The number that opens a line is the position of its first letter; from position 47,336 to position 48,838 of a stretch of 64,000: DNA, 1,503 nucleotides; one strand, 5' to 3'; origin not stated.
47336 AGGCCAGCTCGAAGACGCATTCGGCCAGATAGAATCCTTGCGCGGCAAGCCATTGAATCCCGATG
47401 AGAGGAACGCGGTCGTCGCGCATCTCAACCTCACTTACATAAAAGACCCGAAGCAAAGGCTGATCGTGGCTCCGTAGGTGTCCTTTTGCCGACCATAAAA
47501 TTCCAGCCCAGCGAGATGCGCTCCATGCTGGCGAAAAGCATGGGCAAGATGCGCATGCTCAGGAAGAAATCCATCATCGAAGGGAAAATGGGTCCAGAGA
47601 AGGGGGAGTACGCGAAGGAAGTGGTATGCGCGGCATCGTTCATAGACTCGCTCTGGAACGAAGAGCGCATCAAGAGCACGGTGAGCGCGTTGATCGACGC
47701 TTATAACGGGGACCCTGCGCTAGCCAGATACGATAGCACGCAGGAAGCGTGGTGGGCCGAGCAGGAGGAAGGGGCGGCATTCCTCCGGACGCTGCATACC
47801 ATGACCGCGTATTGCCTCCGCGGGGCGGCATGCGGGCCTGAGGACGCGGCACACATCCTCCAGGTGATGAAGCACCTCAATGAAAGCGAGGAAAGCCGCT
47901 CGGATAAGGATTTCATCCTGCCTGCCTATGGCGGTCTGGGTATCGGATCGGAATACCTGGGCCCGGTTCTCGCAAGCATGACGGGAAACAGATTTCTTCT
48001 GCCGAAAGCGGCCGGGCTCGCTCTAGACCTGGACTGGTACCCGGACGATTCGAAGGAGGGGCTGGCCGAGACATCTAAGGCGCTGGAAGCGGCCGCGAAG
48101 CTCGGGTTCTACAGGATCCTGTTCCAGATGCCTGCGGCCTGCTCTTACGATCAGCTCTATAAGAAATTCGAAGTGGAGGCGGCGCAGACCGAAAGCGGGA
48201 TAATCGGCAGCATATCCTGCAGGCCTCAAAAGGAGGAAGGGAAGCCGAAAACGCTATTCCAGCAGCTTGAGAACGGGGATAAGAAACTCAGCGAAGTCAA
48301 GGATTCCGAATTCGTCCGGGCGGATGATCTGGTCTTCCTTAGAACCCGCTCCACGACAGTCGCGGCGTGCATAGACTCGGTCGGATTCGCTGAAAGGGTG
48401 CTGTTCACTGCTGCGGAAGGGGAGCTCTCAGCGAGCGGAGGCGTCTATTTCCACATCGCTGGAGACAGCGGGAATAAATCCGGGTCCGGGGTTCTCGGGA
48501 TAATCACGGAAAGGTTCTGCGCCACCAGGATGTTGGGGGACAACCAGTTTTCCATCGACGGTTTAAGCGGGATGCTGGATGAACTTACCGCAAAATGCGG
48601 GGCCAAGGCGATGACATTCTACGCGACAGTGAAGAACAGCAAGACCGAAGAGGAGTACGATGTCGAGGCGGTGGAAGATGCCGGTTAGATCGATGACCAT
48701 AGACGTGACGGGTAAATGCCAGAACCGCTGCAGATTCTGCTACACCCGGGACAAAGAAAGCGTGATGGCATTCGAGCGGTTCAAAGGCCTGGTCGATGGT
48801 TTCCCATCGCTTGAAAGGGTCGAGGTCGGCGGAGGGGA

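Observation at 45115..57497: Seven-gene, 12.4-kb translationally coupled operon of unknown function: degenerate tandem-AAA, three orphans, a small radical-SAM and two giant alpha-solenoid paralogues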

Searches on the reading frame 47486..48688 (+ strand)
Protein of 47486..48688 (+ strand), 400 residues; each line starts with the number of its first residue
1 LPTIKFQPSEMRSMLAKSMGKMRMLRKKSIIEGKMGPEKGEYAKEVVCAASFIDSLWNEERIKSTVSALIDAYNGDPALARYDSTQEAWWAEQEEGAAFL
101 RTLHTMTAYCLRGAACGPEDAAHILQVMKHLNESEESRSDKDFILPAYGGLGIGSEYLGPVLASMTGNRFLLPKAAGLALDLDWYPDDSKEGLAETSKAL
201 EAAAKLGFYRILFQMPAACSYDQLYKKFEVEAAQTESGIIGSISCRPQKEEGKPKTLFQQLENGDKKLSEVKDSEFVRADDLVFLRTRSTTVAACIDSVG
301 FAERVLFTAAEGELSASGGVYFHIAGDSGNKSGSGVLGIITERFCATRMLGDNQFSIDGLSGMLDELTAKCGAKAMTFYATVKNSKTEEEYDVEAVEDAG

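Call 3: search_protein_families(library=pfam, proteins=[window:47486-48688:+], max_evalue=0.01)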
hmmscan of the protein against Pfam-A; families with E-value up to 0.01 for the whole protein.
window:47486-48688:+ (400 aa): 0 families

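Call 4: search_protein_families(library=padloc, proteins=[window:47486-48688:+], max_evalue=0.01)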
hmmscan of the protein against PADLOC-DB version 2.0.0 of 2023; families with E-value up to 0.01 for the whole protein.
window:47486-48688:+ (400 aa): 0 families

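Call 5: search_protein_families(library=ncbifam, proteins=[window:47486-48688:+], max_evalue=0.01)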
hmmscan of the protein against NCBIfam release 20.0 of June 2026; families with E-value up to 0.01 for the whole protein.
window:47486-48688:+ (400 aa): 0 families

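Call 7: find_homologous_proteins(query=window:47486-48688:+)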
Query window:47486-48688:+ (400 aa): 3 proteins with E <= 0.001 among 8000 candidates.
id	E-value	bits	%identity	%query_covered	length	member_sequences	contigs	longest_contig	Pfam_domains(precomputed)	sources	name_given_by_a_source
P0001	1.4e-254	862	100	97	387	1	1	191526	-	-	-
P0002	4.4e-199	679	78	98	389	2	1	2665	-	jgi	-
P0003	1.7e-69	253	39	94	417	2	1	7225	-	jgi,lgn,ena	-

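Call 9: find_encoding_contigs(protein=P0003, flank=10000)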
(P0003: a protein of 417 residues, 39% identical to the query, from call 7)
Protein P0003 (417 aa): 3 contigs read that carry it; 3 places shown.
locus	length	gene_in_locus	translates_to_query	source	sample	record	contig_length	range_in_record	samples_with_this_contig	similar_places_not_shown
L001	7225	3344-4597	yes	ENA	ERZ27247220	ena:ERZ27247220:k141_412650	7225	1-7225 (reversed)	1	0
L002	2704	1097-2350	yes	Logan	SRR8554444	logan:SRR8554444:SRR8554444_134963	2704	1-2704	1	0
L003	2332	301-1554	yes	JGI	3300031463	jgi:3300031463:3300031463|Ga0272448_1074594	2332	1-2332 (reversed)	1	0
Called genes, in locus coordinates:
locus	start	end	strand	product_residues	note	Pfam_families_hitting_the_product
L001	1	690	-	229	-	PF01904:DUF72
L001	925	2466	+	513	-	PF02367:TsaE (faint), PF13191:AAA_16 (faint), PF00004:AAA, PF00910:RNA_helicase (faint), PF05729:NACHT (faint), PF07728:AAA_5 (faint), PF17862:AAA_lid_3 (weak), PF00004:AAA, +6 more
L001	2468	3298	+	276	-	-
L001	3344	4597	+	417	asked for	-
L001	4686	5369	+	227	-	PF04055:Radical_SAM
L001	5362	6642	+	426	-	PF18991:DUF5724 (faint), PF02985:HEAT (faint), PF13646:HEAT_2 (faint)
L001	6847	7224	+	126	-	?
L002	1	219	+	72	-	?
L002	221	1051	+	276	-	-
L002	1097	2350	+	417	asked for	-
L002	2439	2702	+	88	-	?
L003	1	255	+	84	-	?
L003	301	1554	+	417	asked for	-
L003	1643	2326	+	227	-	PF04055:Radical_SAM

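Call 10: find_encoding_contigs(protein=P0002, flank=10000)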
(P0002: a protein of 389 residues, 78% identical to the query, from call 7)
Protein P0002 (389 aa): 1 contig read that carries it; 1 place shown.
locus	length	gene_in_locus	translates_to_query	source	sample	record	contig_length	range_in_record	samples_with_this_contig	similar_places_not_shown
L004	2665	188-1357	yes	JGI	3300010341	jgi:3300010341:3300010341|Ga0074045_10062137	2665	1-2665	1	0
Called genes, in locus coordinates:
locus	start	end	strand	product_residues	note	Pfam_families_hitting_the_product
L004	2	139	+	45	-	?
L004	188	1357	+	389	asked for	-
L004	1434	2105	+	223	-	PF04055:Radical_SAM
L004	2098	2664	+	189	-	?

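Call 11: find_encoding_contigs(protein=P0001, flank=10000)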
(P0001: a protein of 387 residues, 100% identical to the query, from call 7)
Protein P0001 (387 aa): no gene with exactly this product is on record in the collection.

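Call 15: find_related_loci(query=A1, collection=genome_contigs, flank=10000)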
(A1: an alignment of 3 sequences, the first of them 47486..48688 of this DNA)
Query A1 (400 aa) in genome_contigs; peptide patterns used: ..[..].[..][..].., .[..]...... (x = any residue, [..] = any of these).
26 stretches matched a pattern, but none encodes a relative of the query by tblastn (E <= 1e-3).

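Call 16: find_related_loci(query=A1, collection=metagenome_contigs, flank=10000)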
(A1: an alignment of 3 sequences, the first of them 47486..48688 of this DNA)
Query A1 (400 aa) in metagenome_contigs; peptide patterns used: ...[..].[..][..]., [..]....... (x = any residue, [..] = any of these).
116 stretches matched a pattern; 3 encode a relative of the query (tblastn E <= 1e-3); 3 distinct loci.
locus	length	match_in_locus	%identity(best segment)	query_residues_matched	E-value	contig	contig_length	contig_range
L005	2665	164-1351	78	3-400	0e+0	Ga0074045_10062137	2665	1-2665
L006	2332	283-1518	39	5-387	2e-82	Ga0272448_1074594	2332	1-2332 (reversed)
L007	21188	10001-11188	27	4-398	3e-40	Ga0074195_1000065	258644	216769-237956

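Call 18: search_protein_families(library=pfam, proteins=[L007:2851-5235:+, L007:5367-7037:+, L007:7042-7884:+, L007:7897-9186:+, L007:9168-10004:+, L007:9959-11212:+, L007:11209-12522:+, L007:12537-14456:+, L007:14453-15406:+, L007:15403-16332:+], max_evalue=0.001)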
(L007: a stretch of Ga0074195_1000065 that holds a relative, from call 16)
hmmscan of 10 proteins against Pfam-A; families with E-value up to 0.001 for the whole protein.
L007:2851-5235:+ (794 aa): 0 families

L007:5367-7037:+ (556 aa): 18 families
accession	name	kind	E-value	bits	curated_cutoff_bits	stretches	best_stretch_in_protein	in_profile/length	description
PF00004.35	AAA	-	2e-28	99.9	21.2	2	313-428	1-124/131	ATPase family associated with various cellular activities (AAA)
PF13191.12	AAA_16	-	5.8e-08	33.8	32.6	0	50-89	12-49/167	AAA ATPase domain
PF13401.12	AAA_22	-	9.7e-07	29.6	27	0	66-89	7-33/130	AAA domain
PF20720.3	nSTAND3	-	2.2e-06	27.9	27.2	0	308-354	15-64/155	Novel STAND NTPase 3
PF13173.12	AAA_14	-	6.9e-06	26.5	27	0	310-397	2-82/129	AAA domain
PF25199.1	nSTAND_NTPase5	-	7.4e-06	26.3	34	0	66-138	43-114/145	Novel STAND NTPase 5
PF01695.23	IstB_IS21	-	1.6e-05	25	24.1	1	307-378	89-162/238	IstB-like ATP binding protein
PF07728.20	AAA_5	-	4.1e-05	24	22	0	68-111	3-47/139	AAA domain (dynein-related subfamily)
PF13671.12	AAA_33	-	5.4e-05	23.9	27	0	68-116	3-46/143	AAA domain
PF01637.24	ATPase_2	-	6.3e-05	23.3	33.2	0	309-347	19-60/225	ATPase domain predominantly from Archaea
PF00910.28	RNA_helicase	-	9.9e-05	23.2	21.5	0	313-367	1-64/105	RNA helicase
PF13521.12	AAA_28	-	0.00013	22.6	27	0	68-116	3-44/164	AAA domain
PF13238.12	AAA_18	-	0.00041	21.2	29.4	0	68-94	2-25/128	AAA domain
PF00005.33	ABC_tran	-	0.00053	21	25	0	302-331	3-32/137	ABC transporter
PF24883.2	NPHP3_N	-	0.00053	20.6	24.8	0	68-118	26-67/164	Nephrocystin 3, N-terminal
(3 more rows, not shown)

L007:7042-7884:+ (280 aa): 0 families

L007:7897-9186:+ (429 aa): 0 families

L007:9168-10004:+ (278 aa): 1 family
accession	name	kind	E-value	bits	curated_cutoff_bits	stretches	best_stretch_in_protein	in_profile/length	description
PF04055.27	Radical_SAM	-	3.8e-10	40.6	29.5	1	22-173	5-162/166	Radical SAM superfamily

L007:9959-11212:+ (417 aa): 0 families

L007:11209-12522:+ (437 aa): 0 families

L007:12537-14456:+ (639 aa): 0 families

L007:14453-15406:+ (317 aa): 0 families

L007:15403-16332:+ (309 aa): 0 families

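Call 36: search_solved_structures(query=A1, max_evalue=10)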
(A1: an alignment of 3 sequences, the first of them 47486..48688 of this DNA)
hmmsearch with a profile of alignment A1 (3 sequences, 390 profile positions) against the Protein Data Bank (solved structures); distinct sequences matched with E-value up to 10: 2.
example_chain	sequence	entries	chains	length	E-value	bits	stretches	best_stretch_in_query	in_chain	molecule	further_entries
5y9v_A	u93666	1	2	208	0.63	12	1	258-297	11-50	Ryanodine receptor 1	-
6lqk_A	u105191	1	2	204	0.98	11.4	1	259-298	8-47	ryanodine receptor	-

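Call 39: find_homologous_proteins(query=A4)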
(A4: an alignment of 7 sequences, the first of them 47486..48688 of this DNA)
Query A4 (7 sequences) (400 aa, profile of the alignment): 6 proteins with E <= 0.001 among 8000 candidates.
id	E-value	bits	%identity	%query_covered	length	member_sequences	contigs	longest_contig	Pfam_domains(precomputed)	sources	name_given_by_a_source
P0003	1.6e-170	586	39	94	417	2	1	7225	-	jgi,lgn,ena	-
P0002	4.1e-170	584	78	98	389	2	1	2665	-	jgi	-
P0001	4.6e-167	574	100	97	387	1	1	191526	-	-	-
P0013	1.4e-165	569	26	98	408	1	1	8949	-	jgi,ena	-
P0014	3.3e-156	539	28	98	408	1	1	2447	-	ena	-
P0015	6.5e-141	488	25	98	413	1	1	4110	-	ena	-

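Call 49: predict_structure(alignment_id=A5)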
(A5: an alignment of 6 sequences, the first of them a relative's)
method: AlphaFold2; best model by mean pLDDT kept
length: 387 residues; sequences in the alignment: 6
mean_pLDDT: 56.4   pTM: 0.32
mean pLDDT of the five models: 56.4, 55.9, 55.7, 54.8, 51.8
residues with pLDDT >= 90: 0; 70-90: 54; 50-70: 228; < 50: 105
segments of 3 or more residues with pLDDT < 50: 20-22, 60-68, 119-167, 190-196, 234-242, 263-267, 286-289, 312-321, 339-342, 384-387
pLDDT, mean of each block of 10 residues (from residue 1): 69 57 58 68 58 58 48 59 67 64 60 58 41 32 35 30 38 73 64 51 67 72 67 42 56 60 50 54 52 67 68 41 55 53 55 61 68 74 46
secondary structure, 60 per line:
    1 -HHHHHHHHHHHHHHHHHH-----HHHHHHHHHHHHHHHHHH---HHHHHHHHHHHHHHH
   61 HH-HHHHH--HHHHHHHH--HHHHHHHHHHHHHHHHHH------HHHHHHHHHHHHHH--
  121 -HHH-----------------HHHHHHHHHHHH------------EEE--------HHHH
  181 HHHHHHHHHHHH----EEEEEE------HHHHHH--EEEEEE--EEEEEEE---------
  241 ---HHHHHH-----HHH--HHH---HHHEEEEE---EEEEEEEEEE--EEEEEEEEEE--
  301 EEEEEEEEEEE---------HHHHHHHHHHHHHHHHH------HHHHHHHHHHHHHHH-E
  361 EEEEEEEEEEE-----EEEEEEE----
elements in order: H2-19 H25-42 H46-62 H64-68 H71-78 H81-98 H105-118 H142-153 E166-168 H177-192 E197-202 H209-214 E217-222 E225-231 H244-249 E269-273 E277-286 E289-298 E301-311 H321-337 H344-358 E360-371 E377-383

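Call 61: find_related_loci(query=A4, collection=viral_contigs, flank=10000)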
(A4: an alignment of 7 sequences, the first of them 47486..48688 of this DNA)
Query A4 (400 aa) in viral_contigs; peptide patterns used: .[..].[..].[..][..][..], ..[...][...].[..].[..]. (x = any residue, [..] = any of these).
60 stretches matched a pattern, but none encodes a relative of the query by tblastn (E <= 1e-3).

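Call 66: search_protein_representatives(alignment_id=A5)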
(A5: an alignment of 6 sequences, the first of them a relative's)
Query: 6 sequences, 397 profile positions. Proteins with E-value up to 0.001 (for the whole library): 84; up to 1e-10: 23; up to 1e-30: 18. The best 84 are listed.
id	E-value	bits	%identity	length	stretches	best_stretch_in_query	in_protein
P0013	2.7e-185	632.5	-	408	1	1-397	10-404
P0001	3.8e-181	618.8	-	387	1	4-395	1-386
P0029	2.2e-125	435.2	-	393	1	1-392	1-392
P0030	7.0e-95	334.8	-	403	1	1-393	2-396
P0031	3.0e-89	316.2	-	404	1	1-392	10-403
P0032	2.9e-85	303.1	-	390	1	1-394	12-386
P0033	1.5e-84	300.7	-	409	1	2-396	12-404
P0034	1.3e-74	268.0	-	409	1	1-392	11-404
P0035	4.8e-69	249.7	-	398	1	1-396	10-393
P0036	4.1e-68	246.6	-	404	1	2-233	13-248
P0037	3.6e-66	240.2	-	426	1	1-262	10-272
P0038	1.7e-56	208.4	-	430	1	5-396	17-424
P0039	1.5e-54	202.0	-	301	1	97-394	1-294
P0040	7.3e-54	199.7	-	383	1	1-273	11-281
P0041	1.6e-52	195.3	-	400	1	6-391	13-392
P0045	5.2e-13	65.2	-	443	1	4-223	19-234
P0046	1.5e-11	60.4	-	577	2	2-126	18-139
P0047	3.0e-11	59.4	-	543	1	4-212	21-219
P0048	6.0e-11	58.4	-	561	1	2-227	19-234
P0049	8.0e-11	58.0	-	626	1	4-128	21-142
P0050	1.3e-10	57.3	-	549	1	2-237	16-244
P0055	1.5e-08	50.5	-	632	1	3-138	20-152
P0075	4.0e-06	42.5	-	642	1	2-174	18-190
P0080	1.1e-05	41.1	-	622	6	42-87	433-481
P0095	9.9e-05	37.9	-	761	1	8-120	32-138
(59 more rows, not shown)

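Call 67: search_protein_families(library=pfam, proteins=[P0045, P0046, P0047, P0048, P0049, P0050, P0055, P0075, P0095, P0080], max_evalue=0.001)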
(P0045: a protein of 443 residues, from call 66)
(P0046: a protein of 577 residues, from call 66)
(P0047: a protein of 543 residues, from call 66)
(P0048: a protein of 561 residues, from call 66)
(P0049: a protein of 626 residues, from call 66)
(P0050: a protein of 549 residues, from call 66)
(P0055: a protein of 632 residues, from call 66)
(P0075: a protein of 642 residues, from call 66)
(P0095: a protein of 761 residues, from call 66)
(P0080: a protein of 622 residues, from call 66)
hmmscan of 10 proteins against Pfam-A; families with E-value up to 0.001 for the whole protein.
P0045 (443 aa): 0 families

P0046 (577 aa): 0 families

P0047 (543 aa): 0 families

P0048 (561 aa): 0 families

P0049 (626 aa): 0 families

P0050 (549 aa): 0 families

P0055 (632 aa): 0 families

P0075 (642 aa): 0 families

P0095 (761 aa): 0 families

P0080 (622 aa): 3 families
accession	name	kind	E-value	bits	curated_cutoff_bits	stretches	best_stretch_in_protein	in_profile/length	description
PF06739.17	SBBP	-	4.3e-35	119.8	20.5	6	549-578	1-31/38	Beta-propeller repeat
PF20259.3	tRNA_Me_trans_M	-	0.00028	20.8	27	0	508-532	2-26/66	tRNA methyl transferase PRC-barrel domain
PF25293.1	Beta-prop_EMC1_N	-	0.00048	20.3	34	0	463-523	131-191/219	EMC1 N-terminal beta-propeller domain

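Call 68: find_encoding_contigs(protein=P0047, flank=10000, max_places=3)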
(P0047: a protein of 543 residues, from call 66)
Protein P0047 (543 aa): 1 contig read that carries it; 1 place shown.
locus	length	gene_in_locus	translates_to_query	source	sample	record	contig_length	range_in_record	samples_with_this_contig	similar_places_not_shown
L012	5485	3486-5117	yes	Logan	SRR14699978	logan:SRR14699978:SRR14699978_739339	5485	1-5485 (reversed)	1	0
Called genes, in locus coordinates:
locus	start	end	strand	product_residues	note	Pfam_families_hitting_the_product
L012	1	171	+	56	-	?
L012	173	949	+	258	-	PF04055:Radical_SAM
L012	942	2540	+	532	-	PF13191:AAA_16 (faint), PF00004:AAA, PF07728:AAA_5 (faint), PF13401:AAA_22 (faint), PF13521:AAA_28 (faint), PF17862:AAA_lid_3 (weak), PF00004:AAA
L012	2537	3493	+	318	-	-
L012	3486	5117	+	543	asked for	-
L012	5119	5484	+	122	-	?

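Call 74: find_encoding_contigs(protein=P0049, flank=10000, max_places=3)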
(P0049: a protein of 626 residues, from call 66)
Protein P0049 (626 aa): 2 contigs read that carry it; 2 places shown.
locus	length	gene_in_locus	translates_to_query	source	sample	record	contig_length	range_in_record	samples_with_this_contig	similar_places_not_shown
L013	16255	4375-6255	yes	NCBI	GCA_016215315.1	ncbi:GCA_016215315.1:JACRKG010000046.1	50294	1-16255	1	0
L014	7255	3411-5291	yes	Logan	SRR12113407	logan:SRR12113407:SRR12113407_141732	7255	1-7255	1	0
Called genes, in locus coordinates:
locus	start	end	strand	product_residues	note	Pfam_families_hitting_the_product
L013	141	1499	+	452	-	PF00004:AAA, PF05496:RuvB_N (faint), PF07728:AAA_5 (faint), PF13173:AAA_14 (faint), PF17862:AAA_lid_3 (weak), PF00004:AAA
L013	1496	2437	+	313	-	-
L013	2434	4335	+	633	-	-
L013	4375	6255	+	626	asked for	-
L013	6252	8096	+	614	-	-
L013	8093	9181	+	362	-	-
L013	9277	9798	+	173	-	PF01928:CYTH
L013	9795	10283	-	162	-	PF00080:Sod_Cu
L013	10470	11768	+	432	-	-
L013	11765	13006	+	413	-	-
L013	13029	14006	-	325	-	PF03417:AAT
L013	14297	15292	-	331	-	-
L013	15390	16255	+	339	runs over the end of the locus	PF03747:ADP_ribosyl_GH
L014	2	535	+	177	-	?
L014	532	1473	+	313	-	-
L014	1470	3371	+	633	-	-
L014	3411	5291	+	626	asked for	-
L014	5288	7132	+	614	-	-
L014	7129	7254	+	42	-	?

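Call 75: find_encoding_contigs(protein=P0046, flank=10000, max_places=3)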
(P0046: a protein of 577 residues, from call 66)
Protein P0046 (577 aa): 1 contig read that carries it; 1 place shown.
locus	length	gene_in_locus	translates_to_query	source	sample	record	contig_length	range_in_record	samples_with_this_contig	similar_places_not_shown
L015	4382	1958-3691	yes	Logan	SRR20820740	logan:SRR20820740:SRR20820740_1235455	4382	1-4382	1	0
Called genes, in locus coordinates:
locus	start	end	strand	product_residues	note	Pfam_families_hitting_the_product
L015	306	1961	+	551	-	-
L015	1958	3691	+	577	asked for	-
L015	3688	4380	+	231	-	?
